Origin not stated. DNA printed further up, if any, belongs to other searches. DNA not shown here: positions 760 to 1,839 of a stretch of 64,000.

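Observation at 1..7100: Accessory cluster: three paralogous TrmB regulators interleaved with radical-SAM, ABC-F, heme-oxygenase-like, methyltransferase and cupin genes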

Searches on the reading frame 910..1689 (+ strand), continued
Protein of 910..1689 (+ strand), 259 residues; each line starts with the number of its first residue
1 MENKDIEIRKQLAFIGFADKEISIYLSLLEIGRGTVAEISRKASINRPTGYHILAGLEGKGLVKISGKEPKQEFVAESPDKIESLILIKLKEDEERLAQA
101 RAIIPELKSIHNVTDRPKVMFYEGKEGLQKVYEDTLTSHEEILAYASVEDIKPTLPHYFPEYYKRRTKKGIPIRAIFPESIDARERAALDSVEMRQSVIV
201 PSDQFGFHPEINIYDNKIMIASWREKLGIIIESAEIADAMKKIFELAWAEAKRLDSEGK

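Call 27: find_encoding_contigs(protein=P0036, flank=10000, max_places=1)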
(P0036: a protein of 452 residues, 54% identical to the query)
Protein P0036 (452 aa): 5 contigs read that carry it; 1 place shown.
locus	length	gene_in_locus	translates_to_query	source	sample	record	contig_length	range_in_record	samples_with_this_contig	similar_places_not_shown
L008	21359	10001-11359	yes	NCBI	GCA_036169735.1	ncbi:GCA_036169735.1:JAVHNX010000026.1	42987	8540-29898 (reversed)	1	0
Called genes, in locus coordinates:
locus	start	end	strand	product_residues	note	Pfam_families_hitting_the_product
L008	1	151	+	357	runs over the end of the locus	PF05697:Trigger_N, PF05698:Trigger_C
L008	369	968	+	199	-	PF00574:CLP_protease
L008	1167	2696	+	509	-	PF12072:RNase_Y_N, PF00013:KH_1 (weak), PF01966:HD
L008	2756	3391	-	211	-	-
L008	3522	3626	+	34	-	-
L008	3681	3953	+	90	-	PF00216:Bac_DNA_binding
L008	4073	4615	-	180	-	-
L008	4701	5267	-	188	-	PF00717:Peptidase_S24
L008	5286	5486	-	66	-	-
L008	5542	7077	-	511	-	PF13541:ChlI, PF00493:MCM (weak), PF01078:Mg_chelatase, PF07728:AAA_5, PF13335:Mg_chelatase_C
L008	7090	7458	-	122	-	PF01258:zf-dskA_traR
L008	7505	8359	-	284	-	-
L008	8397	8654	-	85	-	PF05016:ParE_toxin (weak), PF15738:YafQ_toxin (weak)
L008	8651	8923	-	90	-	-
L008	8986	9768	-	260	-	PF01978:TrmB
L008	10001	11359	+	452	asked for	PF02310:B12-binding, PF04055:Radical_SAM (weak)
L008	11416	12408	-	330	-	PF13412:HTH_24 (weak)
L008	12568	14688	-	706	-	PF01138:RNase_PH, PF03725:RNase_PH_C (faint), PF01138:RNase_PH, PF00013:KH_1, PF00575:S1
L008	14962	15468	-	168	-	PF01936:NYN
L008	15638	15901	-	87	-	PF00312:Ribosomal_S15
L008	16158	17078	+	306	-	PF02899:Phage_int_SAM_1, PF13495:Phage_int_SAM_4 (weak), PF00589:Phage_integrase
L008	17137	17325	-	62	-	-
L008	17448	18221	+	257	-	PF03372:Exo_endo_phos, PF14529:Exo_endo_phos_2 (faint)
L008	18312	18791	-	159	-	-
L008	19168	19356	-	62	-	-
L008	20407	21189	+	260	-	PF01978:TrmB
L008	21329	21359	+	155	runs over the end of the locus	-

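Call 28: find_encoding_contigs(protein=P0055, flank=10000, max_places=1)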
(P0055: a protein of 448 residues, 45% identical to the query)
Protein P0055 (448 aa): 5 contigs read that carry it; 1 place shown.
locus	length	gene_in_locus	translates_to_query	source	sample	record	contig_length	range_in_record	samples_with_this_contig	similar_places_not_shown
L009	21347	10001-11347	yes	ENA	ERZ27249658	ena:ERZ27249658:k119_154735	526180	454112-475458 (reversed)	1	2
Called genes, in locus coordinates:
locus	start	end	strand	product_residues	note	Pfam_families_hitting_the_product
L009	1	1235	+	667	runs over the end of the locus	PF13292:DXP_synthase_N, PF00456:Transketolase_N, PF00676:E1_dh, PF02775:TPP_enzyme_C (faint), PF02779:Transket_pyr, PF02780:Transketolase_C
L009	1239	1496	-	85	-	-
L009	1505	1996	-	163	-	-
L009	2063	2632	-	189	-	PF08207:EFP_N, PF01132:EFP, PF09285:Elong-fact-P_C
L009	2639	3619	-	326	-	PF00152:tRNA-synt_2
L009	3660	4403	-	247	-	PF01978:TrmB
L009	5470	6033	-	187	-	PF02777:Sod_Fe_C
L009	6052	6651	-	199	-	PF00578:AhpC-TSA, PF08534:Redoxin, PF10417:1-cysPrx_C (weak)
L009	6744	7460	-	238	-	PF01988:VIT1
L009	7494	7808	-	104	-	-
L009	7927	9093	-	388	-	PF01926:MMR_HSR1, PF02421:FeoB_N, PF06071:YchF-GTPase_C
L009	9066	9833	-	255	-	PF01978:TrmB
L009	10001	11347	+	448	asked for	PF02310:B12-binding (faint), PF04055:Radical_SAM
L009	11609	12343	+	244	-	PF01411:tRNA-synt_2c, PF07973:tRNA_SAD (weak)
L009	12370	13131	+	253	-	PF00459:Inositol_P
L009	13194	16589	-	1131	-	PF08309:LVIVD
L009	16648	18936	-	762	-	PF13948:DUF4215 (weak), PF17210:SdrD_B (faint), PF22904:NOMO1-like_2nd (faint), PF13620:CarboxypepD_reg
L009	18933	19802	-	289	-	-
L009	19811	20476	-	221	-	-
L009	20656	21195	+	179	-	PF01250:Ribosomal_S6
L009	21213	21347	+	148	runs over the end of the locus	PF00436:SSB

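Call 33: find_related_loci(query=A4, collection=genome_contigs, flank=10000)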
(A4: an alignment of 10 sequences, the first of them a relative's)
Query A4 (450 aa) in genome_contigs; peptide patterns used: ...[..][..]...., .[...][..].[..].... (x = any residue, [..] = any of these).
179 stretches matched a pattern; 17 encode a relative of the query (tblastn E <= 1e-3); 17 distinct loci.
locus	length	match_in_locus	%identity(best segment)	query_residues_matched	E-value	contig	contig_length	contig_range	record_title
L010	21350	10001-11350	54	3-449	2e-170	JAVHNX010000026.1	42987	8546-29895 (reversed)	MAG: Candidatus Paceibacterota bacterium isolate WB02no17_34_18 NODE_296_length_42987_cov_10.995574, whole genome shotgu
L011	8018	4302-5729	48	3-450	3e-141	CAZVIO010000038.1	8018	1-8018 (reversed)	MAG TPA_asm: uncultured Candidatus Saccharibacteria bacterium isolate SRP285395_co1_490 genome assembly, contig: NODE_15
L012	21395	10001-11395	46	1-450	6e-137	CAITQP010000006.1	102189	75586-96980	uncultured bacterium isolate Ki1-1-6m_bin-1343 genome assembly, contig: bin-1343:06/16, whole genome shotgun sequence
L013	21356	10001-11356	46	2-450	7e-133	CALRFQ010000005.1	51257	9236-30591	MAG: Candidatus Nomurabacteria bacterium isolate RH-9nov16-150 genome assembly, contig: RH-9nov16-C-C923, whole genome s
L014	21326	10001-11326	45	3-450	2e-129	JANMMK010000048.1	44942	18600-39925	MAG: bacterium isolate OTE_58_metabat_52 OTE_58_k141_5504945, whole genome shotgun sequence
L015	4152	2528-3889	44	3-450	6e-130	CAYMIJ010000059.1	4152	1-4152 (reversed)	MAG TPA_asm: uncultured Flavobacteriaceae bacterium isolate SRP170004_co1_396 genome assembly, contig: NODE_35950_length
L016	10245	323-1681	42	4-450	4e-120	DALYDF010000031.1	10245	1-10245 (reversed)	MAG TPA_asm: Candidatus Magasanikbacteria bacterium isolate CTOTU14220 NODE_1628_length_10245_cov_3.500981, whole genome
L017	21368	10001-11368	42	2-450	2e-115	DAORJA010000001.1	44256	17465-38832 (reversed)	MAG TPA_asm: Candidatus Magasanikbacteria bacterium isolate AMR_MDS_5563 NODE_115_length_44256_cov_5.495215, whole genom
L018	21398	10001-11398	39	1-450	3e-108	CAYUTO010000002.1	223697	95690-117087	MAG TPA_asm: uncultured Gammaproteobacteria bacterium isolate SRP285395_co2_42 genome assembly, contig: NODE_54_length_2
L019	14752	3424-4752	43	8-450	3e-107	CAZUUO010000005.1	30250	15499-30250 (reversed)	MAG TPA_asm: uncultured Gammaproteobacteria bacterium isolate SRP278252_co1_102 genome assembly, contig: NODE_2386_lengt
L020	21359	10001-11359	41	3-450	7e-107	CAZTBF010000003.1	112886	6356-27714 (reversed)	MAG TPA_asm: uncultured Gammaproteobacteria bacterium isolate SRP334346_co1_18 genome assembly, contig: NODE_239_length_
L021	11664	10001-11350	37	2-449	3e-105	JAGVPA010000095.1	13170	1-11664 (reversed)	MAG: bacterium isolate DeMMO3_36 c_000000001591, whole genome shotgun sequence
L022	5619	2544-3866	38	2-450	1e-96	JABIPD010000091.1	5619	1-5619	MAG: Candidatus Jacksonbacteria bacterium isolate SI072_bin11 k141_2352003, whole genome shotgun sequence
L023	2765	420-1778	36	5-447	5e-98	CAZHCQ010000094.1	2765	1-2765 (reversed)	MAG TPA_asm: uncultured Gammaproteobacteria bacterium isolate binchicken_co203_505 genome assembly, contig: k141_3956685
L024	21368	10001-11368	36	4-447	3e-91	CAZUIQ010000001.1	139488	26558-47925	MAG TPA_asm: uncultured Candidatus Saccharibacteria bacterium isolate SRP285395_co1_163 genome assembly, contig: NODE_82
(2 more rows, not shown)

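Call 44: search_solved_structures(query=window:910-1686:+, max_evalue=1)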
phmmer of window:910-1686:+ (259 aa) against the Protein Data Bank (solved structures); distinct sequences matched with E-value up to 1: 1.
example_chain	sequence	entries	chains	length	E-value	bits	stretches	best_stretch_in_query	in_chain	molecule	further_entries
3qph_A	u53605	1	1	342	0.0089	19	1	7-126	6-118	TrmB, a global transcription regulator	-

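Call 46: search_protein_families(library=pfam, proteins=[L007:8351-8998:+, L014:13969-14622:-, L024:5005-5418:+, L024:17571-18362:-, L009:4468-5061:-, L008:19923-20243:+], max_evalue=0.01)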
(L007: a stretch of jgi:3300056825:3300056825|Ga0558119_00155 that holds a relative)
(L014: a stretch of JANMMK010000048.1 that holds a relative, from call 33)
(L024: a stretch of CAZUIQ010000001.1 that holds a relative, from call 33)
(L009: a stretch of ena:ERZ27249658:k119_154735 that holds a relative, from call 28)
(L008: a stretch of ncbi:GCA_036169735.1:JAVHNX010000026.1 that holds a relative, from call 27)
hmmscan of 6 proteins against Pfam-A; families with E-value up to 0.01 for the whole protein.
L007:8351-8998:+ (215 aa): 1 family
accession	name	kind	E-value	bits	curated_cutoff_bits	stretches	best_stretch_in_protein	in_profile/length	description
PF04055.27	Radical_SAM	-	0.0064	17.1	29.5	0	17-120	7-100/166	Radical SAM superfamily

L014:13969-14622:- (217 aa): 0 families

L024:5005-5418:+ (137 aa): 0 families

L024:17571-18362:- (263 aa): 0 families

L009:4468-5061:- (197 aa): 0 families

L008:19923-20243:+ (106 aa): 0 families

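Call 49: search_solved_structures(query=A3, max_evalue=1)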
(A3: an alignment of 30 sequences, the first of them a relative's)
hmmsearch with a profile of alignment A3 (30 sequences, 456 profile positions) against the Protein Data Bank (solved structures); distinct sequences matched with E-value up to 1: 6.
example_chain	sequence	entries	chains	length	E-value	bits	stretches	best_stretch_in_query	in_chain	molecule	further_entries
2fb2_A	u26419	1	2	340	0.0032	19.4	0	271-341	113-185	Molybdenum cofactor biosynthesis protein A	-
2yxb_A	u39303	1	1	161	0.0075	18.2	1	28-98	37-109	Coenzyme B12-dependent mutase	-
1tv7_A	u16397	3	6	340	0.0093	17.9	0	271-341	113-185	Molybdenum cofactor biosynthesis protein A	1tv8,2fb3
5cw9_A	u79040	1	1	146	0.26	13.1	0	280-341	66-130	De novo designed ferredoxin-ferredoxin domain insertion protein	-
6wte_A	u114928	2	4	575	0.34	12.7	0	266-340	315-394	B12-binding domain-containing protein | Tryptophan-C2-methyltransferase containing B12-binding domain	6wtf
8vdw_A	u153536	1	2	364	0.55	12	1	171-248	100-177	Biotin synthase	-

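Call 50: search_solved_structures(query=L001:6418-7461:-, max_evalue=0.001)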
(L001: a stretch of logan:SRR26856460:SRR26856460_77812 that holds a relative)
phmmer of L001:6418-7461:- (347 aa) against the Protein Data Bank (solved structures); distinct sequences matched with E-value up to 0.001: 88 (the best 60 are shown).
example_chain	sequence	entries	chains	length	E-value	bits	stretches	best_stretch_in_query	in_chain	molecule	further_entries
6vju_A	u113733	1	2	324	1.8e-13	54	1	7-220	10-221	Cystathionine beta-lyase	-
9k2p_A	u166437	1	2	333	2.8e-12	50.1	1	28-249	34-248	Pyridoxal-5'-phosphate-dependent protein beta subunit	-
4ofx_A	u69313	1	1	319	2.5e-11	46.9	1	30-219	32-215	Cystathionine beta-synthase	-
8t2c_A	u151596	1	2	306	4e-10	43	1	8-137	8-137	Cysteine synthase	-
8srt_A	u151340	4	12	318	4.3e-10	42.9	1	8-137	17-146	Cysteine synthase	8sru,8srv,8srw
2egu_A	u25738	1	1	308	6.1e-10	42.4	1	23-123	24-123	Cysteine synthase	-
3x43_A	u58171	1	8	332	8e-09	38.7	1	6-119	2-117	O-ureido-L-serine synthase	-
3x44_A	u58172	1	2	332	9.1e-09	38.5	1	6-119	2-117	O-ureido-L-serine synthase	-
2jc3_A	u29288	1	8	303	1.1e-08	38.3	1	27-144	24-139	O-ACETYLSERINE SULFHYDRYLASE B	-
5jjc_A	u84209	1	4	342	1.1e-08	38.2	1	7-124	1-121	Cysteine synthase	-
5i7w_A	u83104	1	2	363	1.1e-08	38.2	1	7-125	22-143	Cysteine synthase A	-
5jis_A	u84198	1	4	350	1.9e-08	37.5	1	7-125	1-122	Cysteine synthase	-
4il5_A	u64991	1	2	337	2.9e-08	36.9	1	27-216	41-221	Cysteine synthase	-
3bm5_A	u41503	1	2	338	2.9e-08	36.9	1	27-216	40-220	Cysteine synthase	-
4jbn_A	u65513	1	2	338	2.9e-08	36.9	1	27-216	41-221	Cysteine synthase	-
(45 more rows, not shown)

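Call 71: search_protein_families(library=padloc, proteins=[L001:6418-7464:-, L001:7650-8417:+, L001:8474-9826:-, window:910-1689:+], max_evalue=0.001)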
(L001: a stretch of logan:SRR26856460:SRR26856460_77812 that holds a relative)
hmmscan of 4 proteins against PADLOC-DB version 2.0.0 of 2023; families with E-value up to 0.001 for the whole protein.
L001:6418-7464:- (348 aa): 0 families

L001:7650-8417:+ (255 aa): 1 family
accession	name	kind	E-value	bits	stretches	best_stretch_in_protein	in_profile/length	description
PDLC01858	CARF3--CARF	-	0.00033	18.6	0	6-70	137-197/204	-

L001:8474-9826:- (450 aa): 1 family
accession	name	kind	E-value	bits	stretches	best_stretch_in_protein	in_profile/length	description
PDLC04689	PDC-M51A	-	4e-05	20.6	1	164-331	190-342/420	-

window:910-1689:+ (259 aa): 2 families
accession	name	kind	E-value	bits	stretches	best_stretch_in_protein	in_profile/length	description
PDLC01268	CasR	-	0.00025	19.1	1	13-71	120-173/179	"CAS-I,CAS-II,CAS-III,CAS-IV,CAS-V,CAS-VI; associated_signaling"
PDLC01858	CARF3--CARF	-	0.00031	18.7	1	25-68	149-189/204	-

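Call 86: predict_structure(alignment_id=A3)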
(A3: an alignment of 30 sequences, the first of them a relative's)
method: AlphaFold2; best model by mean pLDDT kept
length: 450 residues; sequences in the alignment: 30
mean_pLDDT: 94.5   pTM: 0.91
mean pLDDT of the five models: 94.5, 94.4, 94.4, 94.0, 93.3
residues with pLDDT >= 90: 397; 70-90: 50; 50-70: 3; < 50: 0
segments of 3 or more residues with pLDDT < 50: none
pLDDT, mean of each block of 10 residues (from residue 1): 92 92 95 97 96 94 95 91 87 95 95 96 96 95 97 97 94 87 96 98 98 96 97 98 97 97 97 97 89 89 97 97 95 96 96 93 86 91 95 94 98 96 94 94 88
secondary structure, 60 per line:
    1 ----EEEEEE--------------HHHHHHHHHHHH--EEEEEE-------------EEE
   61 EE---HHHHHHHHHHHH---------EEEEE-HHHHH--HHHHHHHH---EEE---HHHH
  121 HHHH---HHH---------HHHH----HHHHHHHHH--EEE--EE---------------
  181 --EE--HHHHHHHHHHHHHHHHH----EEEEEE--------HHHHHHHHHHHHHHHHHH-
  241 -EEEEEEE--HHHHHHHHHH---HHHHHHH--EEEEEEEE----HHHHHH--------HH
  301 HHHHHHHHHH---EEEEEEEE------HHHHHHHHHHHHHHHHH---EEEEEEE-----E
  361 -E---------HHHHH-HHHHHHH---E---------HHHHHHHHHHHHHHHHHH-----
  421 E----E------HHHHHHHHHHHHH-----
elements in order: E5-10 H25-36 E39-44 E58-62 H66-77 E87-91 H93-97 H100-107 E111-113 H117-124 H140-143 H148-156 E159-161 H187-203 E208-213 H222-239 E242-248 H251-260 H264-270 E273-280 H285-290 H299-310 E314-321 H328-344 E348-354 H372-376 H378-384 H398-415 H433-445

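Call 89: fold_search(model_id=the predicted structure, library=pdb)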
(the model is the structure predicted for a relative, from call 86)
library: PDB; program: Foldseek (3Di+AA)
matches with E <= 10: 1452; with E <= 0.001: 63
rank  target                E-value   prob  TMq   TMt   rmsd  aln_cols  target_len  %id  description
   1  6wte_A                3.2e-15  1.00  0.58  0.47   6.0       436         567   16  Structure of radical S-adenosylmethionine methyltransferase, TsrM, from Kitasatospora setae with cobalamin and [4Fe-4S (released 2020-12-23)
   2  6wtf_A                9.3e-15  1.00  0.55  0.47   7.0       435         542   14  Structure of radical S-adenosylmethionine methyltransferase, TsrM, from Kitasatospora setae with tryptophan substrate  (released 2020-12-23)
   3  6wte_B                1.0e-14  1.00  0.58  0.50   6.0       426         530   15  Structure of radical S-adenosylmethionine methyltransferase, TsrM, from Kitasatospora setae with cobalamin and [4Fe-4S (released 2020-12-23)
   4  6wtf_B                1.2e-14  1.00  0.55  0.47   7.0       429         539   14  Structure of radical S-adenosylmethionine methyltransferase, TsrM, from Kitasatospora setae with tryptophan substrate  (released 2020-12-23)
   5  6fd2_B                4.4e-14  1.00  0.64  0.64   7.9       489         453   16  Radical SAM 1,2-diol dehydratase AprD4 in complex with its substrate paromamine (released 2018-01-17)
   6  9ccb                  5.8e-14  1.00  0.61  0.66   7.6       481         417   12  X-ray crystal structure of methyl-coenzyme M reductase glutamine methylase (MgmA) from Methanothermobacter marburgensis  (released 2025-01-01)
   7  6fd2_A                1.1e-13  1.00  0.67  0.67   9.0       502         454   15  Radical SAM 1,2-diol dehydratase AprD4 in complex with its substrate paromamine (released 2018-01-17)
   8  9n1d                  1.2e-12  1.00  0.60  0.44   5.8       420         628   14  Crystal structure of CysS from Corallococcus sp. CA054B with 5'-deoxyadenosine and methionine bound (released 2026-01-28)
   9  9n1c                  8.3e-12  1.00  0.58  0.44   5.8       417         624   14  Crystal structure of CysS from Corallococcus sp. CA054B with 5'-deoxyadenosine, methionine, and pantetheinylated 3-ethox (released 2026-01-28)
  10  5ul3                  1.0e-11  1.00  0.54  0.35  13.9       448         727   14  Structure of Cobalamin-dependent S-adenosylmethionine radical enzyme OxsB with aqua-cobalamin bound (released 2017-04-19)
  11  9n1b                  1.1e-11  1.00  0.57  0.43   5.4       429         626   12  Crystal structure of CysS from Corallococcus sp. CA054B with 5'-deoxyadenosine, methionine, and pantetheinylated 3-metho (released 2026-01-28)
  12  7mjv_A                5.2e-11  1.00  0.52  0.52   7.3       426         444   14  MiaB in the complex with s-adenosylmethionine and RNA (released 2021-09-15)
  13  7kdx_B                1.0e-10  1.00  0.60  0.42   5.6       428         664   13  Crystal structure of Streptomyces tokunonesis TokK with hydroxycobalamin, 5'-deoxyadenosine, and methionine (released 2022-01-12)
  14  7kdx_A                1.4e-10  1.00  0.60  0.43   4.6       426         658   14  Crystal structure of Streptomyces tokunonesis TokK with hydroxycobalamin, 5'-deoxyadenosine, and methionine (released 2022-01-12)
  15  7mjz                  2.3e-10  1.00  0.52  0.52   7.3       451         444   13  The structure of MiaB with pentasulfide bridge (released 2021-09-15)
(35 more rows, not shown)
